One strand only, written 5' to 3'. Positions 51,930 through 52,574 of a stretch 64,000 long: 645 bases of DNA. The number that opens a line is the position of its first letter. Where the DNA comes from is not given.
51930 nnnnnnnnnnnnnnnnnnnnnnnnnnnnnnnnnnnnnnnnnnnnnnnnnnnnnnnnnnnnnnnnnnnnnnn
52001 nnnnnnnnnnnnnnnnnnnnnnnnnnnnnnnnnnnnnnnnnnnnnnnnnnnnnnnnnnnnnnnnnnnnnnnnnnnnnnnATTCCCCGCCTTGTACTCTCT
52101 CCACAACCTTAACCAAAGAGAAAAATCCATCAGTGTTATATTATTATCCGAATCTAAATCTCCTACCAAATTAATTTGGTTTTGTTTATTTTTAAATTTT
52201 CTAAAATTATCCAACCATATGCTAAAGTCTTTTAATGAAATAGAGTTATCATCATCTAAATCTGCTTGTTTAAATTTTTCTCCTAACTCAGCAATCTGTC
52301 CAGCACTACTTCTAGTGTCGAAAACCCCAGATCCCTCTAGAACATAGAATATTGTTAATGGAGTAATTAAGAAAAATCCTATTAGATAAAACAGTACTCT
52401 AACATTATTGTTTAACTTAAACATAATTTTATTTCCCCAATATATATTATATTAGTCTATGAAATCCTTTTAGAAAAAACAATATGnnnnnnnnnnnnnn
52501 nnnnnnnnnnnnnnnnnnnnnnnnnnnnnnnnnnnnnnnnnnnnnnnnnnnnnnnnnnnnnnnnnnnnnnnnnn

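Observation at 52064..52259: Dockerin-like tandem calcium-binding repeats in a membrane-anchored protein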

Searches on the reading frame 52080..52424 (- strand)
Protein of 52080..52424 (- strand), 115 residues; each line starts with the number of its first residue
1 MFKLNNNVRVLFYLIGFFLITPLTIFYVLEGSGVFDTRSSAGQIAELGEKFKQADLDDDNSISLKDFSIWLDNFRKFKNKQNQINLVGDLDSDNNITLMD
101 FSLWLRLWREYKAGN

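Call 61: find_related_loci(query=A7, collection=genome_contigs, flank=10000)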
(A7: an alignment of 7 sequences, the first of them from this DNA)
Query A7 (115 aa) in genome_contigs; peptide patterns used: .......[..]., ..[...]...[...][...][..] (x = any residue, [..] = any of these).
57 stretches matched a pattern; 3 encode a relative of the query (tblastn E <= 1e-3); 3 distinct loci.
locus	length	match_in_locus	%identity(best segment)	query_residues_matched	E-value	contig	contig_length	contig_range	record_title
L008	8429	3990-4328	51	1-113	2e-39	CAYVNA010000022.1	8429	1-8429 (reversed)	MAG TPA_asm: uncultured Candidatus Saccharibacteria bacterium isolate SRP192927_co3_886 genome assembly, contig: NODE_22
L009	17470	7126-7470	50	1-115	6e-38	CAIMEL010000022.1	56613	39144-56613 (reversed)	uncultured bacterium isolate LaPlata_bin-3090 genome assembly, contig: bin-3090:22/25, whole genome shotgun sequence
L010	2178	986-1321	48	1-112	3e-36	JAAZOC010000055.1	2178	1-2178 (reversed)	MAG: Candidatus Microgenomates bacterium isolate AS27yjCOA_24 102769_AS27, whole genome shotgun sequence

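Call 70: search_protein_families(library=pfam, proteins=[L009:8650-9276:-, L009:9416-10105:+, L009:10126-11487:+, L009:13262-16117:-, L008:5876-6478:-, L008:6611-7273:+, L009:16313-17251:-], max_evalue=0.1)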
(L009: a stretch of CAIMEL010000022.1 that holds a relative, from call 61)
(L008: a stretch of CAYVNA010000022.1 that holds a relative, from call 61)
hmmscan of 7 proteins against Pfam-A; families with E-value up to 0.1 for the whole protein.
L009:8650-9276:- (208 aa): 1 family
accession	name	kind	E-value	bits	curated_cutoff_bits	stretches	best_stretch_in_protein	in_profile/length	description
PF25188.1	Tad6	-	0.02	15.4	27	1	42-86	29-75/145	Type I Thoeris inhibitor Tad6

L009:9416-10105:+ (229 aa): 0 families

L009:10126-11487:+ (453 aa): 2 families
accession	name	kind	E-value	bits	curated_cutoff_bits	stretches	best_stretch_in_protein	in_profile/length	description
PF00016.26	RuBisCO_large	-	4.5e-33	115.2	30.1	1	148-449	2-299/299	Ribulose bisphosphate carboxylase large chain, catalytic domain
PF02788.21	RuBisCO_large_N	-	1e-14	55.2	20.7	1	44-136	27-119/120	Ribulose bisphosphate carboxylase large chain, N-terminal domain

L009:13262-16117:- (951 aa): 29 families (the best 25 are shown)
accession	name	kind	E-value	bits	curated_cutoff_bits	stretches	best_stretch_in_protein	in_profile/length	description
PF17755.6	UvrA_DNA-bind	-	1.2e-29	103.2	23.2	1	299-408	5-110/110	UvrA DNA-binding domain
PF17760.6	UvrA_inter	-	7.4e-26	90.6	23.3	1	132-245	1-106/109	UvrA interaction domain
PF00005.33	ABC_tran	-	6.8e-20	72.5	25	3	819-869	87-137/137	ABC transporter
PF02463.25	SMC_N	-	5.8e-12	45.9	40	2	624-910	7-209/220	RecF/RecN/SMC N terminal domain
PF20703.3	nSTAND1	-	5.3e-07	30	27.1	1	635-671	26-62/379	Novel STAND NTPase 1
PF20720.3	nSTAND3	-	9.4e-07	29.1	27.2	1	23-48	14-39/155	Novel STAND NTPase 3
PF13304.12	AAA_21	-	2.9e-06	28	27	1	502-553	244-296/304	AAA domain, putative AbiEii toxin, Type IV TA system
PF13191.12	AAA_16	-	3e-06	28.3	32.6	0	27-66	25-63/167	AAA ATPase domain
PF03193.22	RsgA_GTPase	-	1.7e-05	25.1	30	0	620-668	85-131/174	RsgA GTPase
PF13555.12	AAA_29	-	7.1e-05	22.9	27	1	639-660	19-40/61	P-loop containing region of AAA domain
PF00684.25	DnaJ_CXXCXGXG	-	0.00019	22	32.7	1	747-777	17-50/65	DnaJ central domain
PF01583.26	APS_kinase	-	0.0014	19.1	21.1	0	644-680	4-39/152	Adenylylsulphate kinase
PF13173.12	AAA_14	-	0.0015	19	27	0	26-50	2-26/129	AAA domain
PF13671.12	AAA_33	-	0.0019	18.9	27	0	644-677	1-38/143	AAA domain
PF13481.12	AAA_25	-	0.0022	18.1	27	0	22-47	29-54/195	AAA domain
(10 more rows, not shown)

L008:5876-6478:- (200 aa): 1 family
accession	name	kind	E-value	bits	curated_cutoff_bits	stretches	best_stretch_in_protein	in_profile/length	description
PF13273.12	DUF4064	-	0.021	15.5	32.1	0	176-196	59-79/102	Protein of unknown function (DUF4064)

L008:6611-7273:+ (220 aa): 1 family
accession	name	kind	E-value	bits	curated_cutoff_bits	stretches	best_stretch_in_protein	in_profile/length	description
PF20578.4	aBig_2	-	0.065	13.5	27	0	100-145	7-52/89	Atrophied bacterial Ig domain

L009:16313-17251:- (312 aa): 1 family
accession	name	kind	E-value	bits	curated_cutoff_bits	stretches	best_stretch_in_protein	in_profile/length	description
PF17631.7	DUF5512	-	0.02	15.4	27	1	99-176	55-127/139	Family of unknown function (DUF5512)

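Call 88: find_related_loci(query=A7, collection=metagenome_contigs, flank=6000)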
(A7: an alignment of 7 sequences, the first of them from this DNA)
Query A7 (115 aa) in metagenome_contigs; peptide patterns used: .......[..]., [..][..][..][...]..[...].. (x = any residue, [..] = any of these).
209 stretches matched a pattern; 7 encode a relative of the query (tblastn E <= 1e-3); 7 distinct loci.
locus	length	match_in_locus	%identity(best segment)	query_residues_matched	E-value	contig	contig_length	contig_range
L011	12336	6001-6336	51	1-112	2e-34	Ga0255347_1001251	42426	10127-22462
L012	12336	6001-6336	47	1-112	2e-34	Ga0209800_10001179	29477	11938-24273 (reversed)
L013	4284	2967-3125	35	52-104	5e-6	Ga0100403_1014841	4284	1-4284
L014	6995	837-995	35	52-104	5e-6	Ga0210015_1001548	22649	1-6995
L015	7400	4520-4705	29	36-104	5e-6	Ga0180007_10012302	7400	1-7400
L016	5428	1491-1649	35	52-104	5e-6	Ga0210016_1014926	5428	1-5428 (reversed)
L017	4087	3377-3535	35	52-104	4e-6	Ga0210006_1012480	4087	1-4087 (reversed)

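Call 91: search_protein_families(library=pfam, proteins=[L014:4480-5109:+, L014:3837-4472:+, L014:2123-3871:+, L014:967-2280:+, L014:507-998:+, L014:5250-5819:+], max_evalue=1)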
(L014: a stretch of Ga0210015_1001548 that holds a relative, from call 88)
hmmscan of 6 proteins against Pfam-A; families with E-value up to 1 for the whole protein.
L014:4480-5109:+ (209 aa): 1 family
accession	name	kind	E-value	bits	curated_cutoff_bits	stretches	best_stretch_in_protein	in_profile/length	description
PF00963.24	Cohesin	-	2.3e-08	34.8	24.1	1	34-148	6-128/139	Cohesin domain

L014:3837-4472:+ (211 aa): 1 family
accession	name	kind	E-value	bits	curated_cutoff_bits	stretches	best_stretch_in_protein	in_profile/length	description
PF00963.24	Cohesin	-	3.3e-05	24.5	24.1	1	85-210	9-139/139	Cohesin domain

L014:2123-3871:+ (582 aa): 5 families
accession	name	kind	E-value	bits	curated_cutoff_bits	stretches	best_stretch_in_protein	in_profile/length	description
PF00404.24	Dockerin_1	-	2.6e-07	31.2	22.9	1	527-575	5-56/57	Dockerin type I domain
PF00963.24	Cohesin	-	0.00047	20.8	24.1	1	246-368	2-121/139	Cohesin domain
PF13994.11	PgaD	-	0.002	18.5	27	1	45-88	62-106/148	PgaD-like protein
PF23552.2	ParB_C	-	0.22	11.5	23.8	1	183-208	10-35/50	ParB dimerisation domain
PF07222.17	PBP_sp32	-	0.3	10.7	21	1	300-371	156-228/243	Proacrosin binding protein sp32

L014:967-2280:+ (437 aa): 1 family
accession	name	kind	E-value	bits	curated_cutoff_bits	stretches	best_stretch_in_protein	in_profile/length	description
PF25465.1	Beta-prop_At4g14310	-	0.1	12.2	27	1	151-200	224-276/285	At4g14310 8-bladed propeller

L014:507-998:+ (163 aa): 6 families
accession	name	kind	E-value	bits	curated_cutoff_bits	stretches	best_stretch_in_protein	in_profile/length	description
PF00036.39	EF-hand_1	-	0.0009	19.1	25.4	1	113-127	10-24/29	EF hand domain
PF00404.24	Dockerin_1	-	0.004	17.8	22.9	1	112-156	2-51/57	Dockerin type I domain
PF13499.12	EF-hand_7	-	0.0041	17.9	30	1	113-156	12-64/67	EF-hand domain pair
PF13405.12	EF-hand_6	-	0.026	14.7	25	0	113-126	10-23/30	EF-hand domain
PF00612.33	IQ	-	0.045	14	20.3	0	66-75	4-13/21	IQ calmodulin-binding motif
PF13833.12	EF-hand_8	-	0.46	10.7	28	0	112-125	34-47/54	EF-hand domain pair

L014:5250-5819:+ (189 aa): 5 families
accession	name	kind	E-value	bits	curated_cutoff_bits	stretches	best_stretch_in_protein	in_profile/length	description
PF16656.11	Pur_ac_phosph_N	-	6.8e-08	33.4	30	1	44-110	8-83/93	Purple acid Phosphatase, N-terminal domain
PF00041.27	fn3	-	0.012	16.2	25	1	38-107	2-68/84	Fibronectin type III domain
PF13131.11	DUF3951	-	0.19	12.4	26.3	1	6-33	3-30/52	Protein of unknown function (DUF3951)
PF23906.1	DUF7248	-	0.25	11.8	27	1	4-32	7-35/58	Family of unknown function (DUF7248)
PF05423.18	Mycobact_memb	-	0.26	11.7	21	0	101-132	67-98/139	Mycobacterium membrane protein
